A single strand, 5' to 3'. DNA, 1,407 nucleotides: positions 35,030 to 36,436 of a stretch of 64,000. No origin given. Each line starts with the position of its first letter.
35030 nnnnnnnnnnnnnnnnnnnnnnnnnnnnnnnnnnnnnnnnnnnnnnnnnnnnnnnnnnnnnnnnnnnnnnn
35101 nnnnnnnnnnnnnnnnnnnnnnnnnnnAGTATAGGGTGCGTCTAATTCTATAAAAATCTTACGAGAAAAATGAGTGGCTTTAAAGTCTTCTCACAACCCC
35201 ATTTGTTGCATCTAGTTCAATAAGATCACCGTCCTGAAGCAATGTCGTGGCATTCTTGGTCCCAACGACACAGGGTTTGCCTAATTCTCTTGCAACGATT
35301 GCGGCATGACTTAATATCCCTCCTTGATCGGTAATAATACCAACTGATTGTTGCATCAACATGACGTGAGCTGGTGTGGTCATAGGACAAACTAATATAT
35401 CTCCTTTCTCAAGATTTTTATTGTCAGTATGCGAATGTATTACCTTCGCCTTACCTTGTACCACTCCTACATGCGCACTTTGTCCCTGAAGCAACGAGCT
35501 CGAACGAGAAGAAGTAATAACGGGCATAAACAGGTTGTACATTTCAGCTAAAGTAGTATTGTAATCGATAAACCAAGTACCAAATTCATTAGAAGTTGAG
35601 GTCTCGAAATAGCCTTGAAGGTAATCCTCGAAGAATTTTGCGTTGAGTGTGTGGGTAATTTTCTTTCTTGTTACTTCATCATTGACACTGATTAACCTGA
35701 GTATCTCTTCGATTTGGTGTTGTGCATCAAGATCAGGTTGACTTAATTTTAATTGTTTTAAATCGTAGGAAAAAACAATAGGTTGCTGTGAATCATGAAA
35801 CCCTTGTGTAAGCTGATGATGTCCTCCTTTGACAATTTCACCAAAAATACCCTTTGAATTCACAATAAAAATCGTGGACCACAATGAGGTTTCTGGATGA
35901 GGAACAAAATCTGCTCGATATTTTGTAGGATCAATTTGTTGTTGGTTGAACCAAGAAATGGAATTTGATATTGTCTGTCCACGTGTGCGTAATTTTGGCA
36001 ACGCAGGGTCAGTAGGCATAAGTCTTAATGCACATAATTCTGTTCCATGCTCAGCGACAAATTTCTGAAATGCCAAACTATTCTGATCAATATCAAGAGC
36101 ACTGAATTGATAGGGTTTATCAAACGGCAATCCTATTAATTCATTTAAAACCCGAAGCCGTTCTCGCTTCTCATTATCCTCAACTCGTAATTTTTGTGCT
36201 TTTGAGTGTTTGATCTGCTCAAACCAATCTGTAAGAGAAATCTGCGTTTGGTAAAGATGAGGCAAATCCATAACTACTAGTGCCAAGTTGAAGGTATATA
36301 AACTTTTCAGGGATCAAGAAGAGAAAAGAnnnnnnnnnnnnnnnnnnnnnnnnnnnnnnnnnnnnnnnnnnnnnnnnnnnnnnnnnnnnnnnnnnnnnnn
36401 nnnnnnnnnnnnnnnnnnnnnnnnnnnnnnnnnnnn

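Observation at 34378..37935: Cluster of two NUDIX hydrolases, an HD-GYP-like protein with an Arg-rich insert, and a PEP-utiliser mobile-domain protein (a third NUDIX sits at 24474)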

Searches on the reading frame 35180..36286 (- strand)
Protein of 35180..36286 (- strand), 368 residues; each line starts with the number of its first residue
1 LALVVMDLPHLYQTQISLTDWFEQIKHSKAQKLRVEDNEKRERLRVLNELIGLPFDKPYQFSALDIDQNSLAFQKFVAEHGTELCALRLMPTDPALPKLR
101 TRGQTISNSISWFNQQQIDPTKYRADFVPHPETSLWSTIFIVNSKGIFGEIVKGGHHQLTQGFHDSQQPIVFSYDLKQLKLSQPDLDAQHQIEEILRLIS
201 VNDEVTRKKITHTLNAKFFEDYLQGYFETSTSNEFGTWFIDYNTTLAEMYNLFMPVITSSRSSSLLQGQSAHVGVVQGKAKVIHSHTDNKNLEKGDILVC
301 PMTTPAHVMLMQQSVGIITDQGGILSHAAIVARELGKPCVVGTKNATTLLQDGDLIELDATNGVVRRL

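Call 4: search_protein_families(library=pfam, proteins=[window:35180-36286:-], max_evalue=0.01)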
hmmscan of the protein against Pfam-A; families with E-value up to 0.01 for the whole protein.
window:35180-36286:- (368 aa): 1 family
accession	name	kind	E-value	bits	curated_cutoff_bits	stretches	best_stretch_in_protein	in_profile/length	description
PF00391.29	PEP-utilizers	-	6.6e-27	93.4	23.1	1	293-363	2-72/72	PEP-utilising enzyme, mobile domain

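Call 5: search_protein_families(library=ncbifam, proteins=[window:35180-36286:-], max_evalue=0.01)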
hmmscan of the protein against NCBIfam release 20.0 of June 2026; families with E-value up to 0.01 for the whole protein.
window:35180-36286:- (368 aa): 28 families (the best 25 are shown)
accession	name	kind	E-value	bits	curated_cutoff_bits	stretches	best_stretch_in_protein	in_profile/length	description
NF005057.0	PRK06464.1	equivalog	1.3e-32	112.8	598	1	258-366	350-461/798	phosphoenolpyruvate synthase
TIGR01418.1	PEP_synth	equivalog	4.6e-30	104.6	739.75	1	260-365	348-456/784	pyruvate, water dikinase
NF006153.0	PRK08296.1-5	subfamily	2.2e-27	95.7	578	1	259-367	497-605/608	hypothetical protein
NF004878.0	PRK06241.1-3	subfamily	1.6e-23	82.8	945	1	266-366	788-887/891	phosphoenolpyruvate synthase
NF006151.0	PRK08296.1-3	equivalog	5.4e-23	81.3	693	1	259-366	494-601/604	hypothetical protein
NF004877.0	PRK06241.1-2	subfamily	1.8e-22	79.5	866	1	265-366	766-866/869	phosphoenolpyruvate synthase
NF006149.0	PRK08296.1-1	equivalog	3.9e-22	78.4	730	1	266-366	465-565/568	hypothetical protein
NF004882.0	PRK06241.2-3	equivalog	5.3e-22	77.7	850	1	258-367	708-818/827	phosphoenolpyruvate synthase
NF006152.0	PRK08296.1-4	equivalog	7e-22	77.6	723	1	257-365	497-605/609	hypothetical protein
NF006150.0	PRK08296.1-2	subfamily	8e-22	77.2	650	1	263-366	500-603/633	hypothetical protein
NF052631.1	prodigiosin_PigC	equivalog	9.5e-22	76.7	1300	1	260-366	773-880/883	prodigiosin ligase PigC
NF041857.1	RIF_Ptrans_rph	equivalog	1.3e-21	76.7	999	1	266-366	763-862/864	rifamycin-inactivating phosphotransferase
NF004881.0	PRK06241.2-2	equivalog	3.1e-21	75.4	883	1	259-365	781-887/898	phosphoenolpyruvate synthase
NF004879.0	PRK06241.1-4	equivalog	3.1e-21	75.3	976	1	266-365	767-865/868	phosphoenolpyruvate synthase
NF004880.0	PRK06241.2-1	equivalog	9.8e-20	70.1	972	1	266-366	736-835/837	phosphoenolpyruvate synthase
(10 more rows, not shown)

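Call 11: find_encoding_contigs(protein=window:35180-36286:-, flank=10000, max_places=6)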
Protein window:35180-36286:- (368 aa): no gene with exactly this product is on record in the collection.

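Call 12: find_homologous_proteins(query=window:35180-36286:-, max_evalue=0.001)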
Query window:35180-36286:- (368 aa): 1545 proteins with E <= 0.001 among 3741 candidates; the best 120 are listed.
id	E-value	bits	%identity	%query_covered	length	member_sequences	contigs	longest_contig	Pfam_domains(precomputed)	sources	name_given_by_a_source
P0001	6.2e-243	823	100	99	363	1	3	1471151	PF00391.30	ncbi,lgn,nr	ncbi:hypothetical protein HYV86_07695 [Candidatus Woesearchaeota archaeon]|nr:hypothetical protein [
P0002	2.3e-142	492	58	99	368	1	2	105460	PF00391.30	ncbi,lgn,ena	-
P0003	2.1e-138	479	58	98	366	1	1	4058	PF00391.30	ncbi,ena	-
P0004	2.6e-135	469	54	99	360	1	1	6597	PF00391.30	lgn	-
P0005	3.5e-133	462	56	99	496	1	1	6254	PF00391.30,PF00293.35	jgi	-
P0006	2.0e-132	460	57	99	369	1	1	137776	PF00391.30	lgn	-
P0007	5.2e-132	458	58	98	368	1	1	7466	PF00391.30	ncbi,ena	-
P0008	3.0e-131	456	57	99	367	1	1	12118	PF00391.30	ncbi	-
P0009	1.2e-130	454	55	99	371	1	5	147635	PF00391.30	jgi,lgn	jgi:phosphoenolpyruvate synthase/pyruvate phosphate dikinase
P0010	3.3e-130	452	57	99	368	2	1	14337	PF00391.30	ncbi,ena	ncbi:MAG: PEP-utilizing enzyme [Nanoarchaeota archaeon]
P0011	7.7e-129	448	55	98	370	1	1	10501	PF00391.30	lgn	-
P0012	2.7e-128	446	54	99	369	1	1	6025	PF00391.30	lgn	-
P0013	3.1e-128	446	57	99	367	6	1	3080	PF00391.30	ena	-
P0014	3.6e-128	446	54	98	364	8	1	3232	PF00391.30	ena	-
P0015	7.3e-128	445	53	99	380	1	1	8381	PF00391.30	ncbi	-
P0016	8.2e-128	445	55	98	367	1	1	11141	PF00391.30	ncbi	ncbi:MAG: PEP-utilizing enzyme [Candidatus Uhrbacteria bacterium]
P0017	1.1e-127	444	53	99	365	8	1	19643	PF00391.30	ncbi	-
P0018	1.9e-127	443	53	99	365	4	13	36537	PF00391.30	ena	-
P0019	4.5e-127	442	52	99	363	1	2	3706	PF00391.30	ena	-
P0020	5.7e-127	442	52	99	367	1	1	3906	PF00391.30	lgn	-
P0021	1.4e-126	440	54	98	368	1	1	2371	PF00391.30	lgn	-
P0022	1.5e-126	440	54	99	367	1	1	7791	PF00391.30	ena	-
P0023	2.1e-126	440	53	99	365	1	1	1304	PF00391.30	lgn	-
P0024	2.4e-126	440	54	99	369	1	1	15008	PF00391.30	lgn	-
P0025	3.2e-126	439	54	98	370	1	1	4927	PF00391.30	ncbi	-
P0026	3.5e-126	439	53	98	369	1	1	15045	PF00391.30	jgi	jgi:phosphohistidine swiveling domain-containing protein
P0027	4.9e-126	439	55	99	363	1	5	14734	PF00391.30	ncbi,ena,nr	ncbi:MAG TPA: PEP-utilizing enzyme [Candidatus Nanoarchaeia archaeon]|nr:PEP-utilizing enzyme [Candi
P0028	6.3e-126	438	38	98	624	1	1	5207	PF00391.30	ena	-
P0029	7.9e-126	438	54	99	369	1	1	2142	PF00391.30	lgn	-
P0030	2.1e-125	437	53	99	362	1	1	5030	PF00391.30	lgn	-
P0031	6.2e-125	435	54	99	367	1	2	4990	PF00391.30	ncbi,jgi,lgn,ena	-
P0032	8.5e-125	435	53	98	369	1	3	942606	PF00391.30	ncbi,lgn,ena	-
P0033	8.8e-125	435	55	97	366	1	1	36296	PF00391.30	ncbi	-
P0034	1.4e-124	434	53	98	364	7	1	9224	PF00391.30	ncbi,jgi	-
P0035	1.6e-124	434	52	99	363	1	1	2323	PF00391.30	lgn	-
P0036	3.0e-124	433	53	99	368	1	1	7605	PF00391.30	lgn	-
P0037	3.4e-124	433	52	99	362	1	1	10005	PF00391.30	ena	-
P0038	3.9e-124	432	53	98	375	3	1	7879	PF00391.30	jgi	-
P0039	4.8e-124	432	54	99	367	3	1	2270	PF00391.30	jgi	jgi:phosphoenolpyruvate synthase/pyruvate phosphate dikinase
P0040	9.6e-124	431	51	99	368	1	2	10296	PF00391.30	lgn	-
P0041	1.1e-123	431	52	97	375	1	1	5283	PF00391.30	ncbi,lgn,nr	ncbi:MAG TPA: PEP-utilizing enzyme [Candidatus Saccharimonadales bacterium]|nr:PEP-utilizing enzyme 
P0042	1.4e-123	431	52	99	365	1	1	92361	PF00391.30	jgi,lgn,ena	-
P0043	1.5e-123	431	53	99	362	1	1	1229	PF00391.30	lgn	-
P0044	2.8e-123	430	53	98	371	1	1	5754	PF00391.30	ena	-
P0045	4.8e-123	429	53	99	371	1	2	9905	PF00391.30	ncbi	-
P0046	6.8e-123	428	53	99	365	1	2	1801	PF00391.30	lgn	-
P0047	8.1e-123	428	52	99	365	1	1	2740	PF00391.30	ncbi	-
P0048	8.1e-123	428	54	99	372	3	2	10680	PF00391.30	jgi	-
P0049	2.0e-122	427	53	99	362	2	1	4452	PF00391.30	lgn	-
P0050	2.0e-122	427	53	98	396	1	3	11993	PF00391.30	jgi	jgi:phosphohistidine swiveling domain-containing protein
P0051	2.6e-122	426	53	99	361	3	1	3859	PF00391.30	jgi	-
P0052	3.7e-122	426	52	96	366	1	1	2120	PF00391.30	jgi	-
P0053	3.7e-122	426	53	99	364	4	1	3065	PF00391.30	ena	-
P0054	4.3e-122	426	53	99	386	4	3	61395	PF00391.30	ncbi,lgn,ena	-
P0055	7.5e-122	425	52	99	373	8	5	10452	PF00391.30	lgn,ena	-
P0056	7.6e-122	425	53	97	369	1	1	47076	PF00391.30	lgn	-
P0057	7.6e-122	425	53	98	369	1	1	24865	PF00391.30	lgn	-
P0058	1.1e-121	424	52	99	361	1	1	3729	PF00391.30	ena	-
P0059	2.2e-121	423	55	99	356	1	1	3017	PF00391.30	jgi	jgi:phosphohistidine swiveling domain-containing protein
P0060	4.2e-121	422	52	99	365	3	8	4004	PF00391.30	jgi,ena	-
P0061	7.0e-121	422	52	99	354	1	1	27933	PF00391.30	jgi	jgi:phosphohistidine swiveling domain-containing protein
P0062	9.4e-121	421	53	97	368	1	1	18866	PF00391.30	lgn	-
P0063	9.5e-121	421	54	99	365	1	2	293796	PF00391.30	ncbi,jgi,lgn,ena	-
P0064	1.0e-120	421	52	99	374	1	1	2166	PF00391.30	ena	-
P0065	1.4e-120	421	53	98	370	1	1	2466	PF00391.30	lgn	-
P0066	1.5e-120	421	52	99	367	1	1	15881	PF00391.30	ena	-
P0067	1.9e-120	420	52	99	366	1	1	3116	PF00391.30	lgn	-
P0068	2.4e-120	420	52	96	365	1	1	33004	PF00391.30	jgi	jgi:phosphohistidine swiveling domain-containing protein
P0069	3.7e-120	419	52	98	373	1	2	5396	PF00391.30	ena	-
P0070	4.3e-120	419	49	98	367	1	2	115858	PF00391.30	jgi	jgi:phosphohistidine swiveling domain-containing protein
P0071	4.3e-120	419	53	98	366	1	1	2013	PF00391.30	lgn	-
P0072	4.6e-120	419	51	98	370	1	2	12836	PF00391.30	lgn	-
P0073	5.7e-120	419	52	99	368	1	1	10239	PF00391.30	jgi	jgi:phosphohistidine swiveling domain-containing protein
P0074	6.3e-120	419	51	99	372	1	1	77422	PF00391.30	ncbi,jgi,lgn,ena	ncbi:MAG: PEP-utilizing enzyme [Patescibacteria group bacterium]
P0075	7.6e-120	418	52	97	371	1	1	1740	PF00391.30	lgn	-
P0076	1.1e-119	418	53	99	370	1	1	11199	PF00391.30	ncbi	-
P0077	2.2e-119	417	52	98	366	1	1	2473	PF00391.30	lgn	-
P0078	6.3e-119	415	51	99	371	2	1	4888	PF00391.30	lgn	-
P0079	6.6e-119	415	53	97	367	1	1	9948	PF00391.30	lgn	-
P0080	6.9e-119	415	51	99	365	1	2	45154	PF00391.30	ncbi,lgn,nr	ncbi:hypothetical protein HYU19_00485 [Candidatus Woesearchaeota archaeon]|nr:hypothetical protein [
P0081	9.7e-119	415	49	99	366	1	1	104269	PF00391.30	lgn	-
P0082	1.0e-118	415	51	99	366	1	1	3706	PF00391.30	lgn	-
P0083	1.3e-118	414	54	98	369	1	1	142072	PF00391.30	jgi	jgi:phosphohistidine swiveling domain-containing protein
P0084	1.4e-118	414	52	95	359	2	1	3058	PF00391.30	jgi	-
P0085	1.5e-118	414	51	98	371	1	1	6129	PF00391.30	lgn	-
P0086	1.7e-118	414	50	98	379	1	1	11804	PF00391.30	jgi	jgi:phosphohistidine swiveling domain-containing protein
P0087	1.8e-118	414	52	98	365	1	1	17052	PF00391.30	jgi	jgi:phosphohistidine swiveling domain-containing protein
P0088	2.0e-118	414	51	97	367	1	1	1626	PF00391.30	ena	-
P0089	2.1e-118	414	50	99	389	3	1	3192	PF00391.30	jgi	-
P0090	2.3e-118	413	52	99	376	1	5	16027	PF00391.30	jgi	jgi:phosphohistidine swiveling domain-containing protein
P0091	3.5e-118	413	52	98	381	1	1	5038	PF00391.30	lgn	-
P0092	3.5e-118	413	52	99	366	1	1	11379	PF00391.30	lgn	-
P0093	4.0e-118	413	51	99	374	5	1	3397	PF00391.30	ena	-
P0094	4.3e-118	413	51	99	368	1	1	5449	PF00391.30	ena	-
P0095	6.8e-118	412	52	98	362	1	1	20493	PF00391.30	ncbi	-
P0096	7.2e-118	412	51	98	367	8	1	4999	PF00391.30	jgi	jgi:phosphohistidine swiveling domain-containing protein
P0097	8.2e-118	412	51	99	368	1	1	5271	PF00391.30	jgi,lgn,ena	-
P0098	1.1e-117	411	51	97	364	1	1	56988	PF00391.30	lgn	-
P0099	1.3e-117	411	51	98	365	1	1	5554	PF00391.30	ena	-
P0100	1.4e-117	411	51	98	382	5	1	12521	PF00391.30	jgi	-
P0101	2.1e-117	410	52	98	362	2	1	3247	PF00391.30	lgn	-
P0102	2.2e-117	410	49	99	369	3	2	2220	PF00391.30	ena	-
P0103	4.1e-117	409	53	96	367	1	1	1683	PF00391.30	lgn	-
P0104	4.4e-117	409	52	97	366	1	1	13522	PF00391.30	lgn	-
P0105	6.4e-117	409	51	98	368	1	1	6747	PF00391.30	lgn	-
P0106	7.0e-117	409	51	97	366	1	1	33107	PF00391.30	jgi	jgi:pyruvate,water dikinase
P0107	1.0e-116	408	50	99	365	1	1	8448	PF00391.30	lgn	-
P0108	1.1e-116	408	51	97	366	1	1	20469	PF00391.30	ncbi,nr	ncbi:MAG: hypothetical protein JWO96_522 [Candidatus Saccharibacteria bacterium]|nr:hypothetical pro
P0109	1.3e-116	408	50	98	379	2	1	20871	PF00391.30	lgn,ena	-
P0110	1.4e-116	408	49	98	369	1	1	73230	PF00391.30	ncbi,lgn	-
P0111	1.5e-116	407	50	98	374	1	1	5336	PF00391.30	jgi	jgi:phosphohistidine swiveling domain-containing protein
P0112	1.5e-116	407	51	99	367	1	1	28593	PF00391.30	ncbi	-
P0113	1.6e-116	407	52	98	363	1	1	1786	PF00391.30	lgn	-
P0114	1.8e-116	407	51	99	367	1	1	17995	PF00391.30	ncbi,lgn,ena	-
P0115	1.9e-116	407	51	98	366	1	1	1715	PF00391.30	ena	-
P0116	1.9e-116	407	52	96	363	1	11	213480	PF00391.30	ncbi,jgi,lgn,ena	-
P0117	2.6e-116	407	50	99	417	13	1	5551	PF00391.30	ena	-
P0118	2.8e-116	407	50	99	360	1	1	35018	PF00391.30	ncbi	-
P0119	3.0e-116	406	51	98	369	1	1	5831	PF00391.30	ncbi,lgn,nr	ncbi:MAG: PEP-utilizing enzyme [Patescibacteria group bacterium]|nr:PEP-utilizing enzyme [Patescibac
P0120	3.3e-116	406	52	96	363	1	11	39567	PF00391.30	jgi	jgi:phosphoenolpyruvate synthase/pyruvate phosphate dikinase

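Call 15: find_related_loci(query=A1, collection=genome_contigs, flank=10000)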
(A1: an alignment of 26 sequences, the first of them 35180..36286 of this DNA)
Query A1 (368 aa) in genome_contigs; peptide patterns used: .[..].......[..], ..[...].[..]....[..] (x = any residue, [..] = any of these).
600 stretches matched a pattern (row limit reached: there are more); 596 encode a relative of the query (tblastn E <= 1e-3); the best 80 are kept; 80 distinct loci.
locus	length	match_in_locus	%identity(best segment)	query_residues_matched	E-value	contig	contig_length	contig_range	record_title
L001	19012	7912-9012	58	6-368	3e-150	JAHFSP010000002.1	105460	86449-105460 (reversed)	MAG: Candidatus Woesearchaeota archaeon isolate nzgw60 NODE_90_length_105461_cov_5.597579, whole genome shotgun sequence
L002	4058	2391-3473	58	7-368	1e-150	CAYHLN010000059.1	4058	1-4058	MAG TPA_asm: Candidatus Woesearchaeota archaeon isolate ERP119705_co13_477 genome assembly, contig: NODE_28456_length_40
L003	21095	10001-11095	53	6-368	2e-135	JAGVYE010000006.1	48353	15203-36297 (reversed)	Candidatus Woesearchaeota archaeon isolate RIFCSPHIGHO2_02_FULL_38_13 rifcsphigho2_02_scaffold_4050, whole genome shotgu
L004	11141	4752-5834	55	6-366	2e-135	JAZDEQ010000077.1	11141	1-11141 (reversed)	MAG: Candidatus Uhrbacteria bacterium isolate MEGAHIT-group-0.159 k141_12651736, whole genome shotgun sequence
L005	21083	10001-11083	52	4-368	1e-128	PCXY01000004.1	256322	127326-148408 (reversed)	MAG: Candidatus Woesearchaeota archaeon CG10_big_fil_rev_8_21_14_0_10_45_16 CG10_8_21_14_0.10_scaffold_6_c, whole genome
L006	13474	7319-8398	53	6-365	8e-129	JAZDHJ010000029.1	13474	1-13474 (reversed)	MAG: Candidatus Uhrbacteria bacterium isolate MEGAHIT-group-0.317 k141_15211675, whole genome shotgun sequence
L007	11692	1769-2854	52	2-365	2e-127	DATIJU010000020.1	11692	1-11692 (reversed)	MAG TPA_asm: Bacillota bacterium isolate SMAG_U15699 k141_99872, whole genome shotgun sequence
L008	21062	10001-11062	52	11-365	2e-125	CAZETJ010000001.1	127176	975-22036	MAG TPA_asm: uncultured Candidatus Saccharibacteria bacterium isolate binchicken_co50_391 genome assembly, contig: NODE_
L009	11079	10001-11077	51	6-363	9e-126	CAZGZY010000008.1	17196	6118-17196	MAG TPA_asm: uncultured Candidatus Saccharimonadales bacterium isolate SRP200132_co1_597 genome assembly, contig: NODE_5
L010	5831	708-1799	51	5-365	2e-125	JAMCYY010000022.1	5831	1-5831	MAG: Patescibacteria group bacterium isolate FK_Sedi_B_Bin.329 NODE_60450_length_5831_cov_3.00263, whole genome shotgun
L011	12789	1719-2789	51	8-365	5e-125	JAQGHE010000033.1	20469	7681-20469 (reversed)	MAG: Candidatus Saccharibacteria bacterium isolate RYN_425 scaffold_2810370, whole genome shotgun sequence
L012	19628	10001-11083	50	4-368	2e-124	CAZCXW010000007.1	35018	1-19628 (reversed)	MAG TPA_asm: uncultured Methanosarcinales archaeon isolate binchicken_co38_1374 genome assembly, contig: NODE_2552_lengt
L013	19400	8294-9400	50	3-368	1e-123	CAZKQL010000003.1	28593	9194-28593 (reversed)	MAG TPA_asm: uncultured Gammaproteobacteria bacterium isolate SRP090828_co3_39 genome assembly, contig: NODE_236_length_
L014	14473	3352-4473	48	2-366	2e-123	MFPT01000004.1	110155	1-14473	MAG: Candidatus Magasanikbacteria bacterium RIFCSPHIGHO2_01_FULL_41_23 rifcsphigho2_01_scaffold_1557, whole genome shotg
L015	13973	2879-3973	49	2-365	1e-122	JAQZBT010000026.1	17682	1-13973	MAG: Candidatus Saccharibacteria bacterium isolate C_No_T20_C_bin.14 scaffold_5794, whole genome shotgun sequence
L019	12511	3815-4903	50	6-368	2e-119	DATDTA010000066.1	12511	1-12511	MAG TPA_asm: Candidatus Nanoarchaeia archaeon isolate SMAG_U8017 k141_1566023, whole genome shotgun sequence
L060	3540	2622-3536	46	6-308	1e-90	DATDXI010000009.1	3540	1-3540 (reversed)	MAG TPA_asm: Candidatus Nanoarchaeia archaeon isolate SMAG_U8134 k141_1084369, whole genome shotgun sequence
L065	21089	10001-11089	39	9-368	1e-85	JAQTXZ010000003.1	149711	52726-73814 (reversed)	MAG: Patescibacteria group bacterium isolate STC_25 NODE_250_length_149711_cov_7.202876_Sandtown_C, whole genome shotgun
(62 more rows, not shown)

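Call 20: predict_structure(alignment_id=A1)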
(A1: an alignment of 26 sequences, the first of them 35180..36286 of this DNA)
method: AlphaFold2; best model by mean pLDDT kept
length: 368 residues; sequences in the alignment: 26
mean_pLDDT: 92.1   pTM: 0.88
mean pLDDT of the five models: 92.1, 90.8, 90.7, 90.5, 90.0
residues with pLDDT >= 90: 298; 70-90: 53; 50-70: 14; < 50: 3
segments of 3 or more residues with pLDDT < 50: 1-3
pLDDT, mean of each block of 10 residues (from residue 1): 59 83 95 90 96 95 97 97 94 85 94 95 95 94 97 93 88 95 96 98 98 97 98 95 95 81 78 96 77 93 91 96 95 97 94 96 92
secondary structure, 60 per line:
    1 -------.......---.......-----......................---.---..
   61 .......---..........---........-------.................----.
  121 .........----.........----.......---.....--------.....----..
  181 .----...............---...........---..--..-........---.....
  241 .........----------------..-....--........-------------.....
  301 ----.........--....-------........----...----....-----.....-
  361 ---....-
elements in order: H8-14 H18-24 H30-51 E59-62 H63-67 H71-80 E84-91 E99-105 H106-115 E123-129 E134-142 E147-153 H157-161 E170-174 E179-181 H186-199 H204-214 E225-232 E236-243 H244-249 E269-272 E275-282 E296-300 H305-313 E316-319 H327-334 E339-341 H346-349 E355-359 E364-367
